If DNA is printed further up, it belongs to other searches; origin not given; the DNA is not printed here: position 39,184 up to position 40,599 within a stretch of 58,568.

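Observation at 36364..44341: C-A(Asn-like)-T-E module plus a ClbP-architecture hydrolase: candidate N-acyl-D-Asn prodrug activation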

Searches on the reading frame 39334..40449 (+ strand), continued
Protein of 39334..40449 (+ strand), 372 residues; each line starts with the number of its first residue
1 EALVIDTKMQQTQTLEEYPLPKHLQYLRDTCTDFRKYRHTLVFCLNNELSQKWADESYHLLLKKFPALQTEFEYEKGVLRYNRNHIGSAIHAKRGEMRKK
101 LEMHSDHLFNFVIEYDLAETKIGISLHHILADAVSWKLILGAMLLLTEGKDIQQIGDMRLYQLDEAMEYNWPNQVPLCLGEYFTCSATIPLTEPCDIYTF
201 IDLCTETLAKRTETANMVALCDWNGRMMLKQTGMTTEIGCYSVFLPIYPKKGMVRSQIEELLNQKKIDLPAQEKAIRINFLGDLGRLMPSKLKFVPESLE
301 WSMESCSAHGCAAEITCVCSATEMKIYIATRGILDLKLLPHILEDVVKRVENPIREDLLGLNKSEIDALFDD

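Call 56: find_encoding_contigs(protein=P0056, flank=10000, max_places=2)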
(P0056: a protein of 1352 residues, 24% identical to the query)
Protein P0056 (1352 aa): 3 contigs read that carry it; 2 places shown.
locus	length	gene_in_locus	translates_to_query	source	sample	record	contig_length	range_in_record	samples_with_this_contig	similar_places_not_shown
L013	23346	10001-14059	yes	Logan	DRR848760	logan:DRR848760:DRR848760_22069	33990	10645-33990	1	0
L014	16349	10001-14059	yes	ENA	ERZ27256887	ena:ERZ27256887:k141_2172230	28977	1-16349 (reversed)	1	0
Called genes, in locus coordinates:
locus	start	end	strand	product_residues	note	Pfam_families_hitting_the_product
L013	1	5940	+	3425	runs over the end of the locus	PF00668:Condensation, PF00501:AMP-binding, PF00668:Condensation, PF00501:AMP-binding, PF00109:ketoacyl-synt, PF02801:Ketoacyl-synt_C, PF00202:Aminotran_3, PF00668:Condensation, +2 more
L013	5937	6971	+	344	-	PF02784:Orn_Arg_deC_N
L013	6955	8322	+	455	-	PF00155:Aminotran_1_2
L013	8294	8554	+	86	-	-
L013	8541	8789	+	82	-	-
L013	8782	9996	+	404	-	PF00698:Acyl_transf_1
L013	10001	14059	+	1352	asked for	PF00668:Condensation, PF00501:AMP-binding, PF13193:AMP-binding_C (weak)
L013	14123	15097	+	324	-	PF14399:BtrH_N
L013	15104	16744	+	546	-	PF00534:Glycos_transf_1, PF13692:Glyco_trans_1_4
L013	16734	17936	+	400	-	PF00144:Beta-lactamase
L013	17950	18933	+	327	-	PF13529:Peptidase_C39_2 (weak)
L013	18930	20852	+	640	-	PF16861:Carbam_trans_C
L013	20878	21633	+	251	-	PF08003:Methyltransf_9 (weak), PF01209:Ubie_methyltran, PF13489:Methyltransf_23, PF02527:GidB (weak), PF13847:Methyltransf_31, PF08241:Methyltransf_11, PF08242:Methyltransf_12, PF13649:Methyltransf_25, +2 more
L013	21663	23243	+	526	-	PF02310:B12-binding, PF04055:Radical_SAM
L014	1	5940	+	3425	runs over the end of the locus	PF00668:Condensation, PF00501:AMP-binding, PF00668:Condensation, PF00501:AMP-binding, PF00109:ketoacyl-synt, PF02801:Ketoacyl-synt_C, PF00202:Aminotran_3, PF00668:Condensation, +2 more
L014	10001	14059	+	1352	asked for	PF00668:Condensation, PF00501:AMP-binding, PF13193:AMP-binding_C (weak)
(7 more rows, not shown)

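Call 62: predict_structure(alignment_id=A3)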
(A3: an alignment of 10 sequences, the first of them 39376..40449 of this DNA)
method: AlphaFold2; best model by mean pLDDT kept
length: 358 residues; sequences in the alignment: 10
mean_pLDDT: 88.5   pTM: 0.86
mean pLDDT of the five models: 88.5, 88.1, 87.2, 86.8, 86.7
residues with pLDDT >= 90: 222; 70-90: 113; 50-70: 22; < 50: 1
segments of 3 or more residues with pLDDT < 50: none
pLDDT, mean of each block of 10 residues (from residue 1): 91 88 93 90 95 93 90 89 89 91 90 94 94 93 90 84 75 90 92 91 92 73 89 89 91 84 92 88 93 91 92 91 93 88 61 72
secondary structure, 60 per line:
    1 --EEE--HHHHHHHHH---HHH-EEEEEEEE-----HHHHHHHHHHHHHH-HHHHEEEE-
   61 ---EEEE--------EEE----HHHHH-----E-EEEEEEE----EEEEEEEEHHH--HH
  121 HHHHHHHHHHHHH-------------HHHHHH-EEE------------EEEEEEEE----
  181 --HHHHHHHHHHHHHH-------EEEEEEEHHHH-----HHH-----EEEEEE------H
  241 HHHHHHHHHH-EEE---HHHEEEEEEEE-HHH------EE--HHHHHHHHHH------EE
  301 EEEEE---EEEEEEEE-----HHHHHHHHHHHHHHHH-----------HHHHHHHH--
elements in order: E3-5 H8-16 E24-31 H37-50 H52-55 E56-59 E64-67 E76-78 H83-87 E95-101 E106-113 H119-133 H147-152 E154-156 E169-176 H183-196 E204-210 H211-214 E228-233 H240-250 E252-254 E261-268 H283-292 E299-305 E309-316 H322-337 H349-356

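Call 65: fold_search(model_id=the predicted structure, library=pdb)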
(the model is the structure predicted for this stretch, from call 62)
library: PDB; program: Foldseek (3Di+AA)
matches with E <= 10: 694; with E <= 0.001: 228
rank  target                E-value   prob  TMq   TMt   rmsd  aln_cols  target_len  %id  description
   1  9lcp_A                1.8e-16  1.00  0.70  0.21   7.0       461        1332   12  PvdL-E2-C3-A3 in complex with MLP (NRPS cross-module) (released 2026-01-07)
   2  9lcq_A                4.8e-16  1.00  0.71  0.22   6.5       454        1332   12  PvdL-E2-C3-A3(R3393A) in complex with MLP (NRPS cross-module) (released 2026-01-07)
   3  2xhg                  5.1e-16  1.00  0.67  0.54   6.8       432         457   12  Crystal Structure of the Epimerization Domain from the Initiation Module of Tyrocidine Biosynthesis (released 2011-07-06)
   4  5isx_A                6.5e-16  1.00  0.66  0.47   6.6       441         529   10  Structure of the holo PCP-E didomain of the gramicidin S synthetase A (released 2016-06-29)
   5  6ta8_B                6.9e-16  1.00  0.65  0.54   6.8       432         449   12  Crystal structure of the epimerization domain from the third module of tyrocidine synthetase B, TycB3(E) (released 2020-11-18)
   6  9bfd_A                9.9e-16  1.00  0.66  0.46   8.0       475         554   13  Tyrocidine synthetase modules 1 and 2 crosslinked in the condensation state, complex A (released 2024-10-09)
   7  9bfg_A                1.1e-15  1.00  0.66  0.46   6.9       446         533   13  Structure of the crosslinked PCP-E didomain of tyrocidine synthetase A (released 2024-10-09)
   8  5isw                  1.4e-15  1.00  0.66  0.46   6.2       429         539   10  Structure of the apo PCP-E didomain of the gramicidin S synthetase A (released 2016-06-29)
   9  9lco_A                2.3e-15  1.00  0.70  0.20   6.9       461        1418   12  PvdL-PCP2-E2-C3-A3 in complex with MLP (NRPS cross-module) (released 2026-01-07)
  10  9bfg_B                3.8e-15  1.00  0.66  0.46   7.5       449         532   12  Structure of the crosslinked PCP-E didomain of tyrocidine synthetase A (released 2024-10-09)
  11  2jgp                  5.4e-15  1.00  0.63  0.46   7.4       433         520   12  Structure of the TycC5-6 PCP-C bidomain of the tyrocidine synthetase TycC (released 2007-10-30)
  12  5dij                  7.4e-15  1.00  0.67  0.56   6.0       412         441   12  The crystal structure of CT (released 2016-09-07)
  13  5dlk_D                8.9e-15  1.00  0.64  0.53   6.7       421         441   11  The crystal structure of CT mutant (released 2016-09-07)
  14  5dlk_A                1.0e-14  1.00  0.64  0.53   6.3       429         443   13  The crystal structure of CT mutant (released 2016-09-07)
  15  9up2_A                1.1e-14  1.00  0.67  0.18   6.9       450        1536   12  PvdL-E2-C3-A3-PCP3 in complex with MLP (NRPS cross-module) (released 2026-04-01)
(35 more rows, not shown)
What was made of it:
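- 39376..40449 (+): Divergent, short (~358 aa) epimerization domain. Motifs: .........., CDWNGR (at the place of EGHGRE), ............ and INFLG. Acidic tail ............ resembles a COM donor helix. The AF2 model has pLDDT 88.5 (call 62), and the top 10 Foldseek hits are E domains (call 65).
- The AF2 model has pLDDT 88.5, and its ten best Foldseek hits are all E domains (calls 62, 65). The fold ranks with E domains (call 65).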

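Call 77: find_encoding_contigs(protein=P0054, flank=10000, max_places=2)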
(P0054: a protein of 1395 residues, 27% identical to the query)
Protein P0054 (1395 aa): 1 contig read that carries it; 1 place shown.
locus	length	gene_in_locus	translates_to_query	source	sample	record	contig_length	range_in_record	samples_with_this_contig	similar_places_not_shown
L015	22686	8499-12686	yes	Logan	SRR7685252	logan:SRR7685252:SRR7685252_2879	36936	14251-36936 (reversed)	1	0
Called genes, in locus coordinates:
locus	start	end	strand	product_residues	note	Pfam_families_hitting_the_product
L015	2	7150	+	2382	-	?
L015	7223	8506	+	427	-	PF00698:Acyl_transf_1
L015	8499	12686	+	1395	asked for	PF00550:PP-binding (faint), PF00668:Condensation, PF00501:AMP-binding, PF13193:AMP-binding_C (weak), PF00668:Condensation (weak)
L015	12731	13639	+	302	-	PF00583:Acetyltransf_1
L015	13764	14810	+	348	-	-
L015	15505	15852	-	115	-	-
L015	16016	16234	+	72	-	-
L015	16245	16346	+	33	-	-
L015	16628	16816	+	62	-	-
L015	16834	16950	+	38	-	-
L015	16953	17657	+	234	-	PF22624:AASDHPPT_N, PF01648:ACPS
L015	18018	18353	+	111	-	PF10021:PARG_cat_microb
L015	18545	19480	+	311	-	PF08878:HamA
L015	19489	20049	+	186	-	-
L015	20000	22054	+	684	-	-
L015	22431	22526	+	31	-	-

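Call 78: find_encoding_contigs(protein=P0051, flank=10000, max_places=2)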
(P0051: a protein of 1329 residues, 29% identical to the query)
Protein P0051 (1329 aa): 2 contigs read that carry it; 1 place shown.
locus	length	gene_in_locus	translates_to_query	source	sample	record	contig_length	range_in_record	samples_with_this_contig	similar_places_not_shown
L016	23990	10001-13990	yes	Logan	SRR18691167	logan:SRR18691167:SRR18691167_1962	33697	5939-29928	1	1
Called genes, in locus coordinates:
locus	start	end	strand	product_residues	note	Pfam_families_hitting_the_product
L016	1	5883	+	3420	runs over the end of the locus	PF00668:Condensation, PF00501:AMP-binding, PF00668:Condensation, PF00501:AMP-binding, PF00550:PP-binding, PF00109:ketoacyl-synt, PF02801:Ketoacyl-synt_C, PF00202:Aminotran_3, +2 more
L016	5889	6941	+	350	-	PF02784:Orn_Arg_deC_N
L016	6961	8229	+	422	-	PF00155:Aminotran_1_2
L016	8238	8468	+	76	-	PF00550:PP-binding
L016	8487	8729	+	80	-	-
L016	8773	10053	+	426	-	PF00698:Acyl_transf_1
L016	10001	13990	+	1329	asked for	PF00668:Condensation, PF00501:AMP-binding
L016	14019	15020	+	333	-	PF14399:BtrH_N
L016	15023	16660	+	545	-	PF00534:Glycos_transf_1, PF13692:Glyco_trans_1_4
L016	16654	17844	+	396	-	PF00144:Beta-lactamase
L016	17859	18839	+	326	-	PF13529:Peptidase_C39_2 (weak)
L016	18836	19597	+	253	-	PF01209:Ubie_methyltran, PF13489:Methyltransf_23, PF13847:Methyltransf_31, PF08241:Methyltransf_11, PF08242:Methyltransf_12, PF13649:Methyltransf_25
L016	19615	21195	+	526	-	PF02310:B12-binding, PF04055:Radical_SAM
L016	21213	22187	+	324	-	PF01636:APH, PF01633:Choline_kinase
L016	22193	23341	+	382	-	-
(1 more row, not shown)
